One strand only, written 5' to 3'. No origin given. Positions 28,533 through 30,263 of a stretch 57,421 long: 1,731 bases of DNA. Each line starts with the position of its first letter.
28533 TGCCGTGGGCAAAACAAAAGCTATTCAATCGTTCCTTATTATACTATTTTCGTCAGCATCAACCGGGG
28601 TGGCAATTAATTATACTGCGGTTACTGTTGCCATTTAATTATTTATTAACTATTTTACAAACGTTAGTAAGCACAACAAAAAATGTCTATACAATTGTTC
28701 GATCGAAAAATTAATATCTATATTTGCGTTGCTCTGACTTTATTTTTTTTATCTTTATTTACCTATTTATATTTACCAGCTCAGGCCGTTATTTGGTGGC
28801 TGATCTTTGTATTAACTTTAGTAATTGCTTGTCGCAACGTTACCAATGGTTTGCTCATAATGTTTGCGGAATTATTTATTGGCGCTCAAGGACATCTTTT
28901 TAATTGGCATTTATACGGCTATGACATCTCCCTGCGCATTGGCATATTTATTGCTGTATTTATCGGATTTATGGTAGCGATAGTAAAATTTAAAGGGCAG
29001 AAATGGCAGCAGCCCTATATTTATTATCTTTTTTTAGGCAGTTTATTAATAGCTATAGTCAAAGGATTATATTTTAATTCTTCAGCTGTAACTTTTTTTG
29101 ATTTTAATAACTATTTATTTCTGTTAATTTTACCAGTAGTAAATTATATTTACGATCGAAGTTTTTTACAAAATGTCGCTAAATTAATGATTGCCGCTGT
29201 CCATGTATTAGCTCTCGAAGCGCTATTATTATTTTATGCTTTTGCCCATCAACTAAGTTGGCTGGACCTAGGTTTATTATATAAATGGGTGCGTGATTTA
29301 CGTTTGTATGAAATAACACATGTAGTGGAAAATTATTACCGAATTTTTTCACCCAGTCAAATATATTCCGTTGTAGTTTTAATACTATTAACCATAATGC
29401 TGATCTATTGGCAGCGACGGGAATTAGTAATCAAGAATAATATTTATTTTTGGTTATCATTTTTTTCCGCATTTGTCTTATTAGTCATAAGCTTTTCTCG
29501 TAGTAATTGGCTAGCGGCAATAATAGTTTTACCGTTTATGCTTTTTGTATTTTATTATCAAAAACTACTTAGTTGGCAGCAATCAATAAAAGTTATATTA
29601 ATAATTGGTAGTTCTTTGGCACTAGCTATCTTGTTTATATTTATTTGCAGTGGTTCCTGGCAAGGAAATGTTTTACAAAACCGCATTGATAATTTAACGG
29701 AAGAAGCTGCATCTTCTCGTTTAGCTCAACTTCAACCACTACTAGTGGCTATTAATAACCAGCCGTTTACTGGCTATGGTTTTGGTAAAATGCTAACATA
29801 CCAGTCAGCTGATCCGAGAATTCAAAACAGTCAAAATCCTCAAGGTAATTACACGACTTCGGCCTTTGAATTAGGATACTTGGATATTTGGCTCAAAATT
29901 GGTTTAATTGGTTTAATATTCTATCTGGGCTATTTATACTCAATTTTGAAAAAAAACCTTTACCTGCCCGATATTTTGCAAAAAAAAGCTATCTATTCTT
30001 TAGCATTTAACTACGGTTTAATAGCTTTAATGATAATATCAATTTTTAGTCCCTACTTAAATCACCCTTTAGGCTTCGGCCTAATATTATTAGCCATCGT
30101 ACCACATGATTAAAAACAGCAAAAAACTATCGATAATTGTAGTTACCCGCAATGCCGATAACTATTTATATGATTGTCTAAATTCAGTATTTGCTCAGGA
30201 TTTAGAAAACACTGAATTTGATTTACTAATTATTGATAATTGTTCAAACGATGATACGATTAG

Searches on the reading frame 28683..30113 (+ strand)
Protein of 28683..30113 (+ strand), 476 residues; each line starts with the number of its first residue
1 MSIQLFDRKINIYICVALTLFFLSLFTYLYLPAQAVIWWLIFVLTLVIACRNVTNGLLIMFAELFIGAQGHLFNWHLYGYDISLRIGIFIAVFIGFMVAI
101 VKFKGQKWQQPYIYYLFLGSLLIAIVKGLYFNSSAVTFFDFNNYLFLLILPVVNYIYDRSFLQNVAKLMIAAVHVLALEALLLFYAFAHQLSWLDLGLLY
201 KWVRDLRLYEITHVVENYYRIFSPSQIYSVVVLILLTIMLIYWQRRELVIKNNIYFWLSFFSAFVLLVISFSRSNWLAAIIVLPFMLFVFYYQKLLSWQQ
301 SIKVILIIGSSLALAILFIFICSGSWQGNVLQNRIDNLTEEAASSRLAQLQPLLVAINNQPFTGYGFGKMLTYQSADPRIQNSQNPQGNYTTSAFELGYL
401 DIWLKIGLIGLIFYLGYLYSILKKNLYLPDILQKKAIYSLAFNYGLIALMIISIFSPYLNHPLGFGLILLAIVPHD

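Call 19: search_protein_families(library=pfam, proteins=[window:28683-30113:+])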
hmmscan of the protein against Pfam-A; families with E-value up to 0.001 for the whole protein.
window:28683-30113:+ (476 aa): 1 family
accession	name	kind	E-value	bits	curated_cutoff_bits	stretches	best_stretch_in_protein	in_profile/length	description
PF04932.20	Wzy_C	-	2.1e-15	57.3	31.7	1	259-415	2-149/149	O-Antigen ligase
